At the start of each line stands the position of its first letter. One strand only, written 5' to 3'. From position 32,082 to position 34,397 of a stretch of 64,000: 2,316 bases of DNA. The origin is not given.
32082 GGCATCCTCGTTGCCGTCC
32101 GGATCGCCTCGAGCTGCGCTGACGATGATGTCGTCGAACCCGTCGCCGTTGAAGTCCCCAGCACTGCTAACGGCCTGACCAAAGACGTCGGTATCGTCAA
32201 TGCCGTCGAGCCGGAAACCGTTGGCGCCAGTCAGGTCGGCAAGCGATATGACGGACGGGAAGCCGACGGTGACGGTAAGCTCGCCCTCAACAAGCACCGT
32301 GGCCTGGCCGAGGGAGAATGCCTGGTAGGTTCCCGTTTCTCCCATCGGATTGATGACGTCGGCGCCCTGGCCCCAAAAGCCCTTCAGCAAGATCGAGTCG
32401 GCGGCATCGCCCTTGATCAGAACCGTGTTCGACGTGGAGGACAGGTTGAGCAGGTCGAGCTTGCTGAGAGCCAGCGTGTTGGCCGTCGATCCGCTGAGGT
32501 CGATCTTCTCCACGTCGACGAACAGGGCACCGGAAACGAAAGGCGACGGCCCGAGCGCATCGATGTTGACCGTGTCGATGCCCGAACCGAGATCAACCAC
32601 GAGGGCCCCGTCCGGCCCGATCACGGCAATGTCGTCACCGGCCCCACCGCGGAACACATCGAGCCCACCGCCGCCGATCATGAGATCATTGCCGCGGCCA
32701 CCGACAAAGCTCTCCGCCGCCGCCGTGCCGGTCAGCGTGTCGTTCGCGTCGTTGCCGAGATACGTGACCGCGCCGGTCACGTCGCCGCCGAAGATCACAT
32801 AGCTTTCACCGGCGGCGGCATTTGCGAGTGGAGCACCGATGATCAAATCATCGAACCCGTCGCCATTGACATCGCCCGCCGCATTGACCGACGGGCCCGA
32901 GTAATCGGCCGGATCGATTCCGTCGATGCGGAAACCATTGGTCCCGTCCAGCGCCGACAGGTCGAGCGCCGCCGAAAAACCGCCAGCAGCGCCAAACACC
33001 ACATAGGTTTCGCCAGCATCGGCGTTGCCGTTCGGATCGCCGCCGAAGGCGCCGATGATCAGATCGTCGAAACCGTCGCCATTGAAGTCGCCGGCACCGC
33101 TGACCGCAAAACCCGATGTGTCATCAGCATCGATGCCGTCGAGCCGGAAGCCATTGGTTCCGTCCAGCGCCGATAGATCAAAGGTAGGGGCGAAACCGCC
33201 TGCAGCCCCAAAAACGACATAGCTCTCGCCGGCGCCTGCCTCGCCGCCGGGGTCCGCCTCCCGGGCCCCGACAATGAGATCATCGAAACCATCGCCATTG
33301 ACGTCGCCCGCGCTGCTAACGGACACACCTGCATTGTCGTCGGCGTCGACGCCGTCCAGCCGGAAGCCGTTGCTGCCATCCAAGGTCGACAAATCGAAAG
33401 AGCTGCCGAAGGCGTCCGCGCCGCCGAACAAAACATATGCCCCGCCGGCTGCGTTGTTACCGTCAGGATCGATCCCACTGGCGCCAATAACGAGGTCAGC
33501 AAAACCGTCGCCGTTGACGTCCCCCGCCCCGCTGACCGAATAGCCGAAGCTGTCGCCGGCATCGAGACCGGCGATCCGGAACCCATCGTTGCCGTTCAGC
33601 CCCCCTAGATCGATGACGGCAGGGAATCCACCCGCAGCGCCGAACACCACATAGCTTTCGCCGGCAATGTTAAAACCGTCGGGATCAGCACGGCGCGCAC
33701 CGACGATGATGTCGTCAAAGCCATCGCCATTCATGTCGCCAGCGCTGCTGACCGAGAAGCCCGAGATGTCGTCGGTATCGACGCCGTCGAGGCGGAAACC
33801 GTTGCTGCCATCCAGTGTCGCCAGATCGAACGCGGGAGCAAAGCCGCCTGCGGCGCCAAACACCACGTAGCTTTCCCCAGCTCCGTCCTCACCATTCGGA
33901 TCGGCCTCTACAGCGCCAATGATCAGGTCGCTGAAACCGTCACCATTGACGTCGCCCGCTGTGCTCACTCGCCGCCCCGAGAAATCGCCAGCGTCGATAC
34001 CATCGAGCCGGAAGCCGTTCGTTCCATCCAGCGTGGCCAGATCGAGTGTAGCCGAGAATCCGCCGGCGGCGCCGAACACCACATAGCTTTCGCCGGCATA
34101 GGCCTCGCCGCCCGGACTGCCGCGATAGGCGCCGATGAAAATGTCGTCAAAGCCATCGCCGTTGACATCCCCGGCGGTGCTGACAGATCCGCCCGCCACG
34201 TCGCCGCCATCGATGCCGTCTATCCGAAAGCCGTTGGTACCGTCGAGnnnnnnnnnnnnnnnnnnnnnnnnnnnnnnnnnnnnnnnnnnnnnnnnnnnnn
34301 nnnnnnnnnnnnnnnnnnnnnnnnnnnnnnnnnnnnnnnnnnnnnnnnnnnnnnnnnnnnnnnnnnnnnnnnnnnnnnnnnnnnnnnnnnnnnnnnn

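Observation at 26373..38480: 12.1-kb single ORF encoding a 4035-aa mosaic RTX / cadherin / lectin / FG-GAP protein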

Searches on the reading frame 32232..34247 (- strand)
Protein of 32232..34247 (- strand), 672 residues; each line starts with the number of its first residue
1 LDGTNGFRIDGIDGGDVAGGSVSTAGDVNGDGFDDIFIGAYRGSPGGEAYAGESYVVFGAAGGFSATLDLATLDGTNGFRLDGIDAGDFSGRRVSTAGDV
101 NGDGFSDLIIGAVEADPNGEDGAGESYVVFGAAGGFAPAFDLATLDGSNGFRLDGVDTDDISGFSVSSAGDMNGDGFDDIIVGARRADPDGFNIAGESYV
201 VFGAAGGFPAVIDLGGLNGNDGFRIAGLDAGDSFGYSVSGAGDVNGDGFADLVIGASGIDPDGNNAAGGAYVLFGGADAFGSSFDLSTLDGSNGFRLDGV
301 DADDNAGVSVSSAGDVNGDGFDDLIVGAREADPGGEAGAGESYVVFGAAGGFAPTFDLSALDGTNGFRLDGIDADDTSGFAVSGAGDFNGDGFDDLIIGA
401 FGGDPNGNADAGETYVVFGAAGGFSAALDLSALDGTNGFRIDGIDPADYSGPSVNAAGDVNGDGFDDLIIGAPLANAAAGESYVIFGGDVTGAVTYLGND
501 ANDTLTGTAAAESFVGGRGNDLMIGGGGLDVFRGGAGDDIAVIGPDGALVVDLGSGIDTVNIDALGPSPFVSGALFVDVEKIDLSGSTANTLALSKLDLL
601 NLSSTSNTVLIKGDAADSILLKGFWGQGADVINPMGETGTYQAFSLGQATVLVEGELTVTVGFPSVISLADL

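Call 23: find_homologous_proteins(query=window:32232-34247:-, max_evalue=1e-10)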
Query window:32232-34247:- (672 aa): 7996 proteins with E <= 1e-10 among 8000 candidates; the best 120 are listed.
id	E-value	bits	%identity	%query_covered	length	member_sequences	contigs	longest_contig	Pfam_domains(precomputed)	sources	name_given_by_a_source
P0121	0.0e+0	1274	66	72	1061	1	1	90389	PF01839.30,PF14312.13,PF17963.8,PF13517.13,PF21955.1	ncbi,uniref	ncbi:Ig-like domain-containing protein, partial [Sulfitobacter sp.]|uniref:Ig-like domain-containing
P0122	0.0e+0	1197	61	72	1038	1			PF01839.30,PF14312.13,PF13517.13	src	-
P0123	0.0e+0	1140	62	72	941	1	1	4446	PF01839.30,PF14312.13,PF13517.13,PF24223.3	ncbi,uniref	ncbi:beta strand repeat-containing protein, partial [Synechocystis salina]|uniref:beta strand repeat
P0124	0.0e+0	1130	64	72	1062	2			PF01839.30,PF13517.13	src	-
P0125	0.0e+0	1109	50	100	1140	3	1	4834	PF01839.30,PF13517.13,PF00353.26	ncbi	ncbi:MAG: beta strand repeat-containing protein, partial [Planctomycetaceae bacterium]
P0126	0.0e+0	1087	55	97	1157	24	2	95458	PF01839.30,PF14312.13,PF13517.13,PF00353.26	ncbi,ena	-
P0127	0.0e+0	1081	64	63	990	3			PF01839.30,PF13517.13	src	-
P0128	0.0e+0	1075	50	100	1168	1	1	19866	PF01839.30,PF14312.13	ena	-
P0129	0.0e+0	1069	54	72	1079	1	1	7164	PF01839.30,PF13517.13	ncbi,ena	-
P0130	0.0e+0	1043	59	72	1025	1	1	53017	PF01839.30,PF14312.13,PF21348.4,PF13517.13,PF12577.14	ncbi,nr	ncbi:FG-GAP repeat protein [Richelia sinica FACHB-800]|nr:FG-GAP repeat protein [Richelia sinica FAC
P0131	0.0e+0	1040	55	97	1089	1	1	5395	PF01839.30,PF14312.13,PF13517.13,PF00353.26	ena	-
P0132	0.0e+0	1034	58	80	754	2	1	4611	PF01839.30,PF14312.13,PF00353.26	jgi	jgi:FG-GAP repeat/RTX calcium-binding nonapeptide repeat (4 copies)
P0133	0.0e+0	1018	56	72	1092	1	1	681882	PF01839.30,PF14312.13,PF13517.13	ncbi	-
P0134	9.5e-297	1004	52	97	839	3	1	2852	PF01839.30,PF14312.13,PF00353.26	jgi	jgi:hypothetical protein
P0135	4.1e-287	972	54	97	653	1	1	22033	PF01839.30,PF14312.13,PF13517.13,PF00353.26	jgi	jgi:hypothetical protein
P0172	1.5e-252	858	55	99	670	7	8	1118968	PF01839.30,PF14312.13,PF13517.13,PF00353.26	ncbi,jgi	jgi:hypothetical protein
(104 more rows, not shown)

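Call 32: search_solved_structures(query=window:32232-34247:-, max_evalue=0.001, show_alignments=1)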
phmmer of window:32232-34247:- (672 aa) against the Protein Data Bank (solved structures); distinct sequences matched with E-value up to 0.001: 61 (the best 60 are shown).
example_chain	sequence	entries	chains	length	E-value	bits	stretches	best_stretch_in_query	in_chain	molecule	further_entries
7y1t_A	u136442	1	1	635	3.3e-11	45.5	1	93-260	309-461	Integrin alpha-V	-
5nem_A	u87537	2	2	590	7.1e-11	44.4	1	96-261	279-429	Integrin alpha-V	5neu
8tcg_A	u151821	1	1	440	8.6e-11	44.1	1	96-260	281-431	Integrin alpha-V heavy chain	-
8tcf_A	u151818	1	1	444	8.8e-11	44.1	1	96-260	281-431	Integrin alpha-V heavy chain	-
9ind_A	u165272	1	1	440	1.5e-10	43.3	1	96-260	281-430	Integrin alpha-V heavy chain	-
9xmm_A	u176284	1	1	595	1.8e-10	43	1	96-261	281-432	Integrin alpha-V heavy chain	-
5ner_A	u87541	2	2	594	2e-10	42.9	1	96-261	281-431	Integrin alpha-V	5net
6om2_A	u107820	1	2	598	2e-10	42.9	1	96-261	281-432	Integrin alpha-V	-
6om1_A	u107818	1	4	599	2e-10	42.9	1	96-261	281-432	Integrin alpha-V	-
5ffg_A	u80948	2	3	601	2.1e-10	42.9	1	96-261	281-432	Integrin alpha-V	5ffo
4um9_A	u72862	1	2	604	2.2e-10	42.8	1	96-261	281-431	Integrin alpha-V heavy chain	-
9cz7_A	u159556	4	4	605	2.2e-10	42.8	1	96-261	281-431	Integrin alpha-V heavy chain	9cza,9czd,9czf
8ij5_E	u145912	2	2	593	3.1e-10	42.3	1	96-261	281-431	Integrin alpha-V heavy chain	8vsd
4um8_A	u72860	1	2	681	3.2e-10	42.2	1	96-261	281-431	INTEGRIN ALPHA-V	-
8w30_A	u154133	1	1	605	3.3e-10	42.2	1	96-261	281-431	Integrin alpha-V heavy chain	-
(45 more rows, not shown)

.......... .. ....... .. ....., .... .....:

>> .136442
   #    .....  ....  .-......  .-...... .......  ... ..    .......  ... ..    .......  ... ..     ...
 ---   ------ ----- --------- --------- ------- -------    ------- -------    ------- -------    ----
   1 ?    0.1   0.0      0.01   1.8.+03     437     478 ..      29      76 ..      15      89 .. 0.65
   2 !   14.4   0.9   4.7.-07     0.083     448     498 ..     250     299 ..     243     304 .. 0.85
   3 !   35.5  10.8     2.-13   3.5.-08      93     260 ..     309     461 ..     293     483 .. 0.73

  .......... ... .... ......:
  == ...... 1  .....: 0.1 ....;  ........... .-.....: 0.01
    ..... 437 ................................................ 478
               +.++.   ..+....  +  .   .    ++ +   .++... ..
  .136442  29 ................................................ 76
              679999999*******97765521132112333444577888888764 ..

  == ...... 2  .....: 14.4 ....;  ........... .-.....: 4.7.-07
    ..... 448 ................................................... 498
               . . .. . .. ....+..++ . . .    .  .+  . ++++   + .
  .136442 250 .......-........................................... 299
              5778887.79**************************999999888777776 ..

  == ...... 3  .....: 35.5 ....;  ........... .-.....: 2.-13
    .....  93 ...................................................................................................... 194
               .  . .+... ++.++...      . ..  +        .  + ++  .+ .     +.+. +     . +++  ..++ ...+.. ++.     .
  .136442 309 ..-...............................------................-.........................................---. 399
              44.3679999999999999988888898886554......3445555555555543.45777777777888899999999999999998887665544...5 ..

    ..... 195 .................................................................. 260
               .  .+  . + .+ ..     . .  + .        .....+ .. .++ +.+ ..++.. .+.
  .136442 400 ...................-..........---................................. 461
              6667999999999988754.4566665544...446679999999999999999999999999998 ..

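Call 49: search_protein_representatives(protein=window:32232-34247:-)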
Query: 672 residues. Proteins with E-value up to 0.001 (for the whole library): 68498; up to 1e-10: 40593; up to 1e-30: 15235. The best 150 are listed.
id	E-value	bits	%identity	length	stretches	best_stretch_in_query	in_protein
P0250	0.0e+00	3054.2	57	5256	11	1-664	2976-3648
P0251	0.0e+00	2589.4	55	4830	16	3-493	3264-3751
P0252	0.0e+00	2452.3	46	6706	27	1-550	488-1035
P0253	0.0e+00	2024.5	52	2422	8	78-451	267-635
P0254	0.0e+00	1909.2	43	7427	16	6-402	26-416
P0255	0.0e+00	1907.9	57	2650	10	61-660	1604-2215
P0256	0.0e+00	1906.8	47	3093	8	3-652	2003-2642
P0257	0.0e+00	1821.4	59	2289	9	1-508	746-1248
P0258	0.0e+00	1809.1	56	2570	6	106-479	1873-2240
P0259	0.0e+00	1754.5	48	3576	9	3-631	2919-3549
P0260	0.0e+00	1743.4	48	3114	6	5-664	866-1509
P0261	0.0e+00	1724.8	47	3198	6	4-662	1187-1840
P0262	0.0e+00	1710.2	53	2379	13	121-660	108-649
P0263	0.0e+00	1707.8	58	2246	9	1-654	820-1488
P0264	0.0e+00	1700.4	46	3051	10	1-635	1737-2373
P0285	0.0e+00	1433.4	47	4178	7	2-667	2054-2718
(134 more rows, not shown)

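Call 50: predict_structure(alignment_id=A2)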
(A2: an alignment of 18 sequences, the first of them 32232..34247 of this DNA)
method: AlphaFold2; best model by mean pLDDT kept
length: 672 residues; sequences in the alignment: 18
mean_pLDDT: 78.3   pTM: 0.67
mean pLDDT of the five models: 78.3, 73.2, 72.6, 48.5, 47.0
residues with pLDDT >= 90: 44; 70-90: 504; 50-70: 114; < 50: 10
segments of 3 or more residues with pLDDT < 50: 490-493, 669-672
pLDDT, mean of each block of 10 residues (from residue 1): 66 67 77 80 68 81 70 82 77 84 85 71 79 78 85 79 85 86 78 74 82 85 78 78 83 82 66 81 84 85 80 81 88 77 85 82 86 81 80 82 63 82 75 77 70 75 70 66 70 63 79 84 84 90 82 89 61 71 79 81 81 87 83 79 88 87 59 44
secondary structure, 60 per line:
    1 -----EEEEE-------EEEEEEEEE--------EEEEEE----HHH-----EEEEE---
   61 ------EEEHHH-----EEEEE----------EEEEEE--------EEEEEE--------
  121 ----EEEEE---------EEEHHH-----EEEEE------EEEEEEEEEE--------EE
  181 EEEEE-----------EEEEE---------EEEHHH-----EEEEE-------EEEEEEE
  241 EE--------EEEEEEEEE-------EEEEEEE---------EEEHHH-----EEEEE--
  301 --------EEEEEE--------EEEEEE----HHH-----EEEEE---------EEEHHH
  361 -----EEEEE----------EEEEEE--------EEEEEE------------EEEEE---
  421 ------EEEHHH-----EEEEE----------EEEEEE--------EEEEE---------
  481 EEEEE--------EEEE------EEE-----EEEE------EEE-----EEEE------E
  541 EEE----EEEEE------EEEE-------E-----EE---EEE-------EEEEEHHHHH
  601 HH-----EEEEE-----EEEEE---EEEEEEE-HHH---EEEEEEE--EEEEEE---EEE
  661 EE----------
elements in order: E6-10 E18-26 E35-40 E53-57 E67-69 E78-82 E93-98 E107-112 E125-129 E139-141 E150-154 E161-170 E179-185 E197-201 E211-213 E222-226 E234-242 E251-259 E267-273 E283-285 E294-298 E309-314 E323-328 E341-345 E355-357 E366-370 E381-386 E395-400 E413-417 E427-429 E438-442 E453-458 E467-471 E481-485 E494-497 E504-506 E512-515 E522-524 E530-533 E540-543 E548-552 E559-562 E581-583 E591-595 H596-602 E608-612 E618-622 E626-632 E640-646 E649-654 E658-662

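Call 54: find_encoding_contigs(protein=P0285, flank=10000, max_places=3)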
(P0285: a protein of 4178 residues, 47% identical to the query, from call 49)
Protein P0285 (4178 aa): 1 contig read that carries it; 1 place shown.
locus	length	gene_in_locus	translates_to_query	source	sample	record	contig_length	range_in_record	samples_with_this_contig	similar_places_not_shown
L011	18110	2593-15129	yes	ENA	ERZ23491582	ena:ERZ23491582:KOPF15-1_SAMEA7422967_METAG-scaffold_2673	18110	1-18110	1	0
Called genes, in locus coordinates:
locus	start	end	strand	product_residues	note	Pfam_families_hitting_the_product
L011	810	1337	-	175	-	PF01609:DDE_Tnp_1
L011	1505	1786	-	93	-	-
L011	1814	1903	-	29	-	PF05598:DUF772 (weak)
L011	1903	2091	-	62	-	-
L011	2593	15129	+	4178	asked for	PF17803:Cadherin_4, PF17963:Big_9, PF17963:Big_9, PF17803:Cadherin_4, PF17892:Cadherin_5, PF17963:Big_9, PF01839:FG-GAP, PF01839:FG-GAP, +8 more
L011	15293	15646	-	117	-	PF01609:DDE_Tnp_1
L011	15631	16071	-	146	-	PF01609:DDE_Tnp_1 (weak)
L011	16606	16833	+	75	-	-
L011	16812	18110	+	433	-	?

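Call 57: fold_search(model_id=the predicted structure, library=pdb)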
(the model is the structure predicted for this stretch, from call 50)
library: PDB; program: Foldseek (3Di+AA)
matches with E <= 10: 303; with E <= 0.001: 113
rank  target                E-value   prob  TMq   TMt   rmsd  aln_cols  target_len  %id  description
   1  4wjk_A                9.1e-18  1.00  0.49  0.71   8.2       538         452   20  Metal Ion and Ligand Binding of Integrin (released 2014-12-03)
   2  4o02_A                1.3e-17  1.00  0.49  0.37   7.2       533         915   18  AlphaVBeta3 integrin in complex with monoclonal antibody FAB fragment. (released 2014-04-02)
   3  4wk2_A                1.9e-17  1.00  0.50  0.73   8.1       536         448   20  Metal Ion and Ligand Binding of Integrin (released 2014-12-03)
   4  6om1_A                2.1e-17  1.00  0.48  0.54   8.2       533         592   19  Crystal structure of an atypical integrin (released 2019-12-11)
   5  6om1_G                2.3e-17  1.00  0.49  0.55   7.2       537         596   18  Crystal structure of an atypical integrin (released 2019-12-11)
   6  4wk0_A                2.3e-17  1.00  0.49  0.72   8.3       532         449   19  Metal Ion and Ligand Binding of Integrin (released 2014-12-03)
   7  6om1_C                2.5e-17  1.00  0.48  0.54   8.2       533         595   19  Crystal structure of an atypical integrin (released 2019-12-11)
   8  9e8b_A                2.5e-17  1.00  0.49  0.54   6.9       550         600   18  Integrin aIIbb3 intermediate conformation from human platelet membrane crude preparation (released 2025-10-15)
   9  3nid_A                2.5e-17  1.00  0.47  0.68   8.1       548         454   19  The Closed Headpiece of Integrin alphaIIB beta3 and its Complex with an alpahIIB beta3 -Specific Antagonist That Does  (released 2010-12-22)
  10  9e8a_A                2.6e-17  1.00  0.49  0.37   4.9       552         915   19  Integrin aIIbb3 bent conformation from human platelet membrane crude preparation (released 2025-10-15)
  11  7nwl_A                2.6e-17  1.00  0.49  0.54   8.8       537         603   20  Cryo-EM structure of human integrin alpha5beta1 (open form) in complex with fibronectin and TS2/16 Fv-clasp (released 2021-06-02)
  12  8vs6_A                4.1e-17  1.00  0.50  0.74   5.9       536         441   18  L-TGF-b3/avb8 (released 2024-09-11)
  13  8xer_A                4.7e-17  1.00  0.47  0.35   7.9       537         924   18  Cryo-EM structure of integrin ITGAV, ITGB3 and Cilengitide TFA complex, conformation 1 (released 2024-12-18)
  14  7nxd_A                4.7e-17  1.00  0.48  0.36   7.7       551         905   18  Cryo-EM structure of human integrin alpha5beta1 in the half-bent conformation (released 2021-08-25)
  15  4mmz_A                5.5e-17  1.00  0.49  0.37   7.3       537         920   18  Integrin AlphaVBeta3 ectodomain bound to an antagonistic tenth domain of Fibronectin (released 2014-03-26)
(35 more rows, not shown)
